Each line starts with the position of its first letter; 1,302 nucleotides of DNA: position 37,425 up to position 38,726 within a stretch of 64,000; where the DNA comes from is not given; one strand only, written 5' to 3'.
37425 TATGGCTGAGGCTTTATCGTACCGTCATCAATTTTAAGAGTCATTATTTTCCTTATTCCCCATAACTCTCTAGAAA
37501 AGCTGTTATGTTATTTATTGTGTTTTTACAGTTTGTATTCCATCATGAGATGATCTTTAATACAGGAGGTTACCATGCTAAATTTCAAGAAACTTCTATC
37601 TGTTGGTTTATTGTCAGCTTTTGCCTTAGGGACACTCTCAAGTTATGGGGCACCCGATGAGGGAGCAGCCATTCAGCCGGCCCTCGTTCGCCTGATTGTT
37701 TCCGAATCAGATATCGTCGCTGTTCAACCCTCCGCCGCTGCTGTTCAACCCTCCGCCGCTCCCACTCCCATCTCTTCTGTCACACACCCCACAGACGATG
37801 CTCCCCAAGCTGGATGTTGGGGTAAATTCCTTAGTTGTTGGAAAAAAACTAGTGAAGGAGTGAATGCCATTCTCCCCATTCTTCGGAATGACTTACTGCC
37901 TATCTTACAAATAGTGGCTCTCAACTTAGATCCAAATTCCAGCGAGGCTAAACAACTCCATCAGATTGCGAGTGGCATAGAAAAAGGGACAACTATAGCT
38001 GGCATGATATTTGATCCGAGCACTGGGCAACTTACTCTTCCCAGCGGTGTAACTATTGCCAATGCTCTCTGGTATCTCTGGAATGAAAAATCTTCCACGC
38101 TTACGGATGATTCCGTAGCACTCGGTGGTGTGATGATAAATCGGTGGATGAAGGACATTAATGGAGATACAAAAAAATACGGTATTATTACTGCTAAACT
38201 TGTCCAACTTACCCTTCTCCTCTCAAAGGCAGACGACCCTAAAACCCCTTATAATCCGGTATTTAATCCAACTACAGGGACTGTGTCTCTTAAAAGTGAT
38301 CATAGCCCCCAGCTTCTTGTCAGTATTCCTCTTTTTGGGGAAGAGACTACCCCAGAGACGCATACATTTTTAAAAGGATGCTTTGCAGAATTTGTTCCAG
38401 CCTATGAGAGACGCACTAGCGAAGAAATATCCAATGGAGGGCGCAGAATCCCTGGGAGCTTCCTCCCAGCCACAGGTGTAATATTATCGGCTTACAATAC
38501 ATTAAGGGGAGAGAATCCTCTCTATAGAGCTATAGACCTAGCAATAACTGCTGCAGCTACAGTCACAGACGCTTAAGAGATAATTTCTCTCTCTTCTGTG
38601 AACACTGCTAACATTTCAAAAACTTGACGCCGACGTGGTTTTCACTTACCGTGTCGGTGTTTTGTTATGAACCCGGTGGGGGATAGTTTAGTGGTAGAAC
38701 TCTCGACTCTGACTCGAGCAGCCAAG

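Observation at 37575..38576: Secreted protein with a perfect 2 x 21 bp in-frame tandem repeat, next to tRNA-Gln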

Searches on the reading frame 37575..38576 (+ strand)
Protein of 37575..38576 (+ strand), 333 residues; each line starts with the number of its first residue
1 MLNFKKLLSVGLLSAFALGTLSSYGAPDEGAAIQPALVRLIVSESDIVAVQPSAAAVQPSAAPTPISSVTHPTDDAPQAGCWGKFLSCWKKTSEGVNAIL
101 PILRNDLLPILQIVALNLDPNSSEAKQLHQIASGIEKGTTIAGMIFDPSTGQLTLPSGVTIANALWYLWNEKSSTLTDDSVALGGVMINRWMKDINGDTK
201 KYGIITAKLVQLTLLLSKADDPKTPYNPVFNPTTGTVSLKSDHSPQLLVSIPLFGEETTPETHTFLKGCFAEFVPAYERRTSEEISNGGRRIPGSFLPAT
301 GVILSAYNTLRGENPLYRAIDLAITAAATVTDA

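Call 5: search_protein_families(library=pfam, proteins=[window:37575-38573:+], max_evalue=0.1)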
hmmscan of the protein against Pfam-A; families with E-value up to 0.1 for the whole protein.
window:37575-38573:+ (333 aa): 0 families

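Call 6: search_protein_families(library=ncbifam, proteins=[window:37575-38573:+], max_evalue=1)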
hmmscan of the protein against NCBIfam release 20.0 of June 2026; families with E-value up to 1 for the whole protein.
window:37575-38573:+ (333 aa): 0 families

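Call 7: search_solved_structures(query=window:37575-38573:+, max_evalue=10)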
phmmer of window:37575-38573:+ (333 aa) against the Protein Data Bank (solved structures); distinct sequences matched with E-value up to 10: 1.
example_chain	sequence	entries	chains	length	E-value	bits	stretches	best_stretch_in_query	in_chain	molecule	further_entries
8an0_A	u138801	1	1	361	0.25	13.9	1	229-325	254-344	Putative secreted protein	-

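Call 9: find_homologous_proteins(query=window:37575-38573:+, max_evalue=0.01)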
Query window:37575-38573:+ (333 aa): 4 proteins with E <= 0.01 among 8000 candidates.
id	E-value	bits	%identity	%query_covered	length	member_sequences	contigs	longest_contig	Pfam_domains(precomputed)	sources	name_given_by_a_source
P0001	1.7e-215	732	100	100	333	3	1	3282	-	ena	-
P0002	3.8e-95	337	52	98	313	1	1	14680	-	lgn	-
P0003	1.7e-94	335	54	97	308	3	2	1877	-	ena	-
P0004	7.0e-57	211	54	65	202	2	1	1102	-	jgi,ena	jgi:hypothetical protein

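Call 10: find_encoding_contigs(protein=window:37575-38576:+, flank=6000, max_places=10)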
Protein window:37575-38576:+ (333 aa): 24 contigs read that carry it; 10 places shown.
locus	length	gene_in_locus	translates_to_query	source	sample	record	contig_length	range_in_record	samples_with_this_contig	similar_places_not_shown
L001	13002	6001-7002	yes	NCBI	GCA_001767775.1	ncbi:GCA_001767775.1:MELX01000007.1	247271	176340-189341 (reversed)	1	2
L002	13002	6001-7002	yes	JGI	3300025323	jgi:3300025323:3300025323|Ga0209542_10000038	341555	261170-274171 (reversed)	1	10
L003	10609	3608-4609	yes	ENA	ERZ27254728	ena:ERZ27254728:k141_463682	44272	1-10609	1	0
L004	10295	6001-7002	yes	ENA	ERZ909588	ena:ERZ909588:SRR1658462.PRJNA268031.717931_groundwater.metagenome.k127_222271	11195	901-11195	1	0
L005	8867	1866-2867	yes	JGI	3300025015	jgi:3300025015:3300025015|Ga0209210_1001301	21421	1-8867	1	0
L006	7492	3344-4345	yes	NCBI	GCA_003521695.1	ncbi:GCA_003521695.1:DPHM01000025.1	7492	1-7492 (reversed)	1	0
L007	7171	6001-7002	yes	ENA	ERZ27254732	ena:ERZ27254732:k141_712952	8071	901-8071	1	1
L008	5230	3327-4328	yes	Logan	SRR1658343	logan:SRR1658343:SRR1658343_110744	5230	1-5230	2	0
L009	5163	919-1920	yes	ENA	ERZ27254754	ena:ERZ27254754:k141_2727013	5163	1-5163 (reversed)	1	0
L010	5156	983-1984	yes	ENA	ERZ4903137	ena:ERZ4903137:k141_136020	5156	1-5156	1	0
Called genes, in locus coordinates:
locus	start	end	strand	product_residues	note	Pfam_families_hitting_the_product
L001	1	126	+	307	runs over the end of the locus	PF00528:BPD_transp_1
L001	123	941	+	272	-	PF00528:BPD_transp_1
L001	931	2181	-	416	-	PF01554:MatE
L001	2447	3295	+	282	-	PF00590:TP_methylase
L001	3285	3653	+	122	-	PF02021:UPF0102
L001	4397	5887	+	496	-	PF13541:ChlI, PF00158:Sigma54_activat (weak), PF01078:Mg_chelatase, PF07728:AAA_5, PF13335:Mg_chelatase_C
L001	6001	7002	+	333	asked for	-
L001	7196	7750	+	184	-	PF02632:BioY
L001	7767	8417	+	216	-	-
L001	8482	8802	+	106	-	-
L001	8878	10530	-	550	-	PF00118:Cpn60_TCP1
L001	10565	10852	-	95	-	PF00166:Cpn10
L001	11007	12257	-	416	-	PF00083:Sugar_tr, PF07690:MFS_1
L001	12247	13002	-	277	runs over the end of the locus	PF00126:HTH_1 (weak), PF03466:LysR_substrate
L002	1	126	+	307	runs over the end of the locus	PF00528:BPD_transp_1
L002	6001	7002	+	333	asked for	-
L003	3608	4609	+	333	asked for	-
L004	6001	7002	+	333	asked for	-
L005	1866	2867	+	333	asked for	-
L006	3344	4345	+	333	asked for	-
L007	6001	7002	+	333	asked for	-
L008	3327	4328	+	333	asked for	-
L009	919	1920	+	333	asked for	-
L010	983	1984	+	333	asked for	-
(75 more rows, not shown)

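Call 12: list_cluster_members(proteins=[P0001, P0002, P0003, P0004])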
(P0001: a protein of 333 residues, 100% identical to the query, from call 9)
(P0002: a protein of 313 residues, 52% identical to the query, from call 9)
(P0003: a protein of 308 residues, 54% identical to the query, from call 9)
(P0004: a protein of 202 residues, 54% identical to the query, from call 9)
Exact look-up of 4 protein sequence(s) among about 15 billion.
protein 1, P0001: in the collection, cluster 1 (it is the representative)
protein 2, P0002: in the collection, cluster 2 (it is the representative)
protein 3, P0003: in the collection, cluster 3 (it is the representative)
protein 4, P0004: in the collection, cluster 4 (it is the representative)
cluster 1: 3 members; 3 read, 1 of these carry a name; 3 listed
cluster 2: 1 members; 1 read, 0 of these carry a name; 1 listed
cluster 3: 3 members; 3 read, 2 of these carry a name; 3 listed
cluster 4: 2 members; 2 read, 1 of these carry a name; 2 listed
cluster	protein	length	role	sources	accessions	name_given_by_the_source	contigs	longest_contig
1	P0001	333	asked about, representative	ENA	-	-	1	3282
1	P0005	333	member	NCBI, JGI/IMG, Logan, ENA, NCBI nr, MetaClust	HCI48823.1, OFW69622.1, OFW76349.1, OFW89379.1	MAG: hypothetical protein A2621_00375 [Alphaproteobacteria bacterium ... | MAG: hypothetical protein A2065_04390 [Alphaproteobacteria bacterium GWB1_45_5] | status=active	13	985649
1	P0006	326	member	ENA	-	-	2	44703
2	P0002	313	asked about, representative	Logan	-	-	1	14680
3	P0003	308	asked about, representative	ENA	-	-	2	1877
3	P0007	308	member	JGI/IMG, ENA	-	hypothetical protein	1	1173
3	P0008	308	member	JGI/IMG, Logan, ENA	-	hypothetical protein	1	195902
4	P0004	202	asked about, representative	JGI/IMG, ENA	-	hypothetical protein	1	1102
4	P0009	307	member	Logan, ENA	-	-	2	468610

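Call 14: find_encoding_contigs(protein=P0006, flank=6000, max_places=6)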
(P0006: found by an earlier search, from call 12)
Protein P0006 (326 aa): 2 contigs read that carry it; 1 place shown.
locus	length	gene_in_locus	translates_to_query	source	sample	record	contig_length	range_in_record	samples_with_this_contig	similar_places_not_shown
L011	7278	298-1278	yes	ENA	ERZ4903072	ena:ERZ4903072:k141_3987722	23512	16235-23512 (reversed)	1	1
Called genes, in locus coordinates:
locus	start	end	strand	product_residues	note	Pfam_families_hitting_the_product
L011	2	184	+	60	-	?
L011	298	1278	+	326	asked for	-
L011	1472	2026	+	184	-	PF02632:BioY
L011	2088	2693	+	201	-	-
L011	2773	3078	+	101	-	-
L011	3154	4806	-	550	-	PF00118:Cpn60_TCP1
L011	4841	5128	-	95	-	PF00166:Cpn10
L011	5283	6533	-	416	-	PF00083:Sugar_tr, PF07690:MFS_1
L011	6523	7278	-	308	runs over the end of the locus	PF00126:HTH_1, PF03466:LysR_substrate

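Call 17: find_encoding_contigs(protein=P0008, flank=7000, max_places=3)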
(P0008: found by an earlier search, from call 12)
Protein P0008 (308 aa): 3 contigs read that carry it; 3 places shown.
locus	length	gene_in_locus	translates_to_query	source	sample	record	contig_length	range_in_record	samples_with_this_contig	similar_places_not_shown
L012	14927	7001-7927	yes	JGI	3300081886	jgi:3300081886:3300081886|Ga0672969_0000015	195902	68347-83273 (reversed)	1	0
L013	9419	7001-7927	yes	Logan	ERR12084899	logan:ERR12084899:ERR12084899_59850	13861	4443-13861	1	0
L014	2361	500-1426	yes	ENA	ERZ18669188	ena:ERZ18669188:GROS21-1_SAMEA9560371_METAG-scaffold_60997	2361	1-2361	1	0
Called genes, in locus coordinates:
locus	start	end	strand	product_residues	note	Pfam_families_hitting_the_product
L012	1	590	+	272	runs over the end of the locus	PF00528:BPD_transp_1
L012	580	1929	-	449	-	PF01554:MatE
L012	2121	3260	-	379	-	PF15521:Ntox11 (faint)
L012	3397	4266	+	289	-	PF00590:TP_methylase, PF23016:RsmI_C (faint)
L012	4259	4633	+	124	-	PF02021:UPF0102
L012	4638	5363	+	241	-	PF04972:BON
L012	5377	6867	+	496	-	PF13541:ChlI, PF00158:Sigma54_activat (faint), PF01078:Mg_chelatase, PF07728:AAA_5 (weak), PF13335:Mg_chelatase_C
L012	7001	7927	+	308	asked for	-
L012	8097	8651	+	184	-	PF02632:BioY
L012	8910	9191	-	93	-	-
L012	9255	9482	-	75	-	-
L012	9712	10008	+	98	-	-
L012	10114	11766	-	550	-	PF00118:Cpn60_TCP1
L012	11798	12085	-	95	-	PF00166:Cpn10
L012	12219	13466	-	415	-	PF00083:Sugar_tr, PF07690:MFS_1, PF12832:MFS_1_like, PF00083:Sugar_tr (weak)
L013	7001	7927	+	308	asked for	-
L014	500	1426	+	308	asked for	-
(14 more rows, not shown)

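Call 18: find_encoding_contigs(protein=P0009, flank=7000, max_places=3)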
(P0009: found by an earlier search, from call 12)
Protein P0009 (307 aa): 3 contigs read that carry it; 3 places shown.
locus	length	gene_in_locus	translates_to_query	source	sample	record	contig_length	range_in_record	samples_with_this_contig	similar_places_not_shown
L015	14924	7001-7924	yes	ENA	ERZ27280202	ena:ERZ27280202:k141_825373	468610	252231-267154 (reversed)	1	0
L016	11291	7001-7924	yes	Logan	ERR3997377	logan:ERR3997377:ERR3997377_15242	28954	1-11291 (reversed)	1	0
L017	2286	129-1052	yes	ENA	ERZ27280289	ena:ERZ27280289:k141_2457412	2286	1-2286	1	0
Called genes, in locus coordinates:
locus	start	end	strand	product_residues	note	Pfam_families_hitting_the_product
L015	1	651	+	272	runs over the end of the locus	PF00528:BPD_transp_1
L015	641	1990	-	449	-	PF01554:MatE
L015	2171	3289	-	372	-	-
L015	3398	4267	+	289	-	PF00590:TP_methylase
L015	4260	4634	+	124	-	PF02021:UPF0102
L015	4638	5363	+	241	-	PF04972:BON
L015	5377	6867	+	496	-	PF13541:ChlI, PF00158:Sigma54_activat (faint), PF01078:Mg_chelatase, PF07728:AAA_5 (weak), PF13335:Mg_chelatase_C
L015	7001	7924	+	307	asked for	-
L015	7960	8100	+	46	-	-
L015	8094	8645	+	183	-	PF02632:BioY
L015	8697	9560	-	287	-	-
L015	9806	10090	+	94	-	-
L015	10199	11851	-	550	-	PF00118:Cpn60_TCP1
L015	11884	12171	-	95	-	PF00166:Cpn10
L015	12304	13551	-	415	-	PF00083:Sugar_tr, PF07690:MFS_1, PF00083:Sugar_tr (weak)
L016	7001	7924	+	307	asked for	-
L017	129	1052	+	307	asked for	-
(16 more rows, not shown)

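Call 19: find_encoding_contigs(protein=P0002, flank=7000, max_places=3)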
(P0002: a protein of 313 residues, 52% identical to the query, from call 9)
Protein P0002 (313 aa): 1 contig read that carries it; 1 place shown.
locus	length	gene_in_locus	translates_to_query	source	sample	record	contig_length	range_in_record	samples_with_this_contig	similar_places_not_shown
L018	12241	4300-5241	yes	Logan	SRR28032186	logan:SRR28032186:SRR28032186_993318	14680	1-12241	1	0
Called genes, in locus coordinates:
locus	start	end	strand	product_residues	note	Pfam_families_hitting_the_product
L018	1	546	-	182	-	?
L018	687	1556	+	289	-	PF00590:TP_methylase, PF23016:RsmI_C (weak)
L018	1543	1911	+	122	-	PF02021:UPF0102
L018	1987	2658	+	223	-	PF04972:BON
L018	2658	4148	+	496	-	PF13541:ChlI, PF00158:Sigma54_activat (weak), PF00493:MCM (faint), PF01078:Mg_chelatase, PF07728:AAA_5 (weak), PF13335:Mg_chelatase_C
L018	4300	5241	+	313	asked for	-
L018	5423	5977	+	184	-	PF02632:BioY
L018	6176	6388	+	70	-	-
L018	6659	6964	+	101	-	-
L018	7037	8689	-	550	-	PF00118:Cpn60_TCP1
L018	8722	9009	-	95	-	PF00166:Cpn10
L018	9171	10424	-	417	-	PF00083:Sugar_tr, PF07690:MFS_1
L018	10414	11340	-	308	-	PF00126:HTH_1, PF03466:LysR_substrate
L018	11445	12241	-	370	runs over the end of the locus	-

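Call 29: find_related_loci(query=A3, collection=genome_contigs, flank=8000)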
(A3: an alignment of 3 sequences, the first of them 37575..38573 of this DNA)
Query A3 (333 aa) in genome_contigs; peptide patterns used: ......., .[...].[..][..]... (x = any residue, [..] = any of these).
67 stretches matched a pattern, but none encodes a relative of the query by tblastn (E <= 1e-3).

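Call 34: predict_structure(alignment_id=A3)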
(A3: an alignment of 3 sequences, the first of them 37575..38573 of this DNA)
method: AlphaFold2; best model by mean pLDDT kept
length: 333 residues; sequences in the alignment: 3
mean_pLDDT: 43.9   pTM: 0.42
mean pLDDT of the five models: 43.9, 42.8, 39.0, 37.4, 36.1
residues with pLDDT >= 90: 0; 70-90: 23; 50-70: 88; < 50: 222
segments of 3 or more residues with pLDDT < 50: 1-182, 197-203, 311-333
pLDDT, mean of each block of 10 residues (from residue 1): 28 29 29 27 32 27 29 35 29 32 37 37 42 41 33 32 34 37 54 52 50 52 59 71 56 71 73 68 66 55 59 42 35 35
secondary structure, 60 per line:
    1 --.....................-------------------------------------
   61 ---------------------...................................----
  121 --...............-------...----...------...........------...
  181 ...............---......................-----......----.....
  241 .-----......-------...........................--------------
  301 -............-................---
elements in order: H3-23 H82-116 H123-137 E145-147 E152-154 H161-171 H178-195 H199-220 E226-231 E236-241 E247-252 H260-286 H302-313 H315-330

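Call 35: search_protein_representatives(alignment_id=A3)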
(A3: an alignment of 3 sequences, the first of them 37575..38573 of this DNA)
Query: 3 sequences, 316 profile positions. Proteins with E-value up to 0.001 (for the whole library): 17; up to 1e-10: 12; up to 1e-30: 5. The best 17 are listed.
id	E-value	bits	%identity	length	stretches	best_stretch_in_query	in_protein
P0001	4.9e-171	584.5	-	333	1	1-316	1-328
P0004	8.7e-100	350.4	-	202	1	1-204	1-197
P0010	6.1e-72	258.9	-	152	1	163-316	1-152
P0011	2.0e-34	135.7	-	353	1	1-313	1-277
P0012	5.6e-34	134.2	-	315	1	1-313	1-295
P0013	2.1e-25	106.1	-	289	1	1-311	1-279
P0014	2.9e-25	105.6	-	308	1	1-314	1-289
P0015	5.0e-23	98.2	-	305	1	1-313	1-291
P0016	1.7e-22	96.5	-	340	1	1-314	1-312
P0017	4.4e-22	95.1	-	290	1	1-312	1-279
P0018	9.3e-19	84.2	-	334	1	118-311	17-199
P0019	5.3e-15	71.9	-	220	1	133-314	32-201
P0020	4.6e-07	45.8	-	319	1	58-312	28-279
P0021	6.1e-07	45.4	-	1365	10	105-150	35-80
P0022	1.4e-06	44.2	-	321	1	60-311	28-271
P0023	2.1e-04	37.0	-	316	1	1-87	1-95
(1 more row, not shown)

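Call 38: search_solved_structures(query=A4, max_evalue=10, show_alignments=1)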
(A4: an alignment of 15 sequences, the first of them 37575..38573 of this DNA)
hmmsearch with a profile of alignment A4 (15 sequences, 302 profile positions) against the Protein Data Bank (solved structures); distinct sequences matched with E-value up to 10: 3.
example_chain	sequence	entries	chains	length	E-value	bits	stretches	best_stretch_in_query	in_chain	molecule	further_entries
6xyw_An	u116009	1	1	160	0.87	11.8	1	79-121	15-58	At5g09770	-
4he5_A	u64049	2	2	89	0.95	11.7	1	184-220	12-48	Peptidase family U32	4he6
9evs_1O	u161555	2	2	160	1.3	11.2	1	79-121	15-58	bL17m | 50S ribosomal protein L17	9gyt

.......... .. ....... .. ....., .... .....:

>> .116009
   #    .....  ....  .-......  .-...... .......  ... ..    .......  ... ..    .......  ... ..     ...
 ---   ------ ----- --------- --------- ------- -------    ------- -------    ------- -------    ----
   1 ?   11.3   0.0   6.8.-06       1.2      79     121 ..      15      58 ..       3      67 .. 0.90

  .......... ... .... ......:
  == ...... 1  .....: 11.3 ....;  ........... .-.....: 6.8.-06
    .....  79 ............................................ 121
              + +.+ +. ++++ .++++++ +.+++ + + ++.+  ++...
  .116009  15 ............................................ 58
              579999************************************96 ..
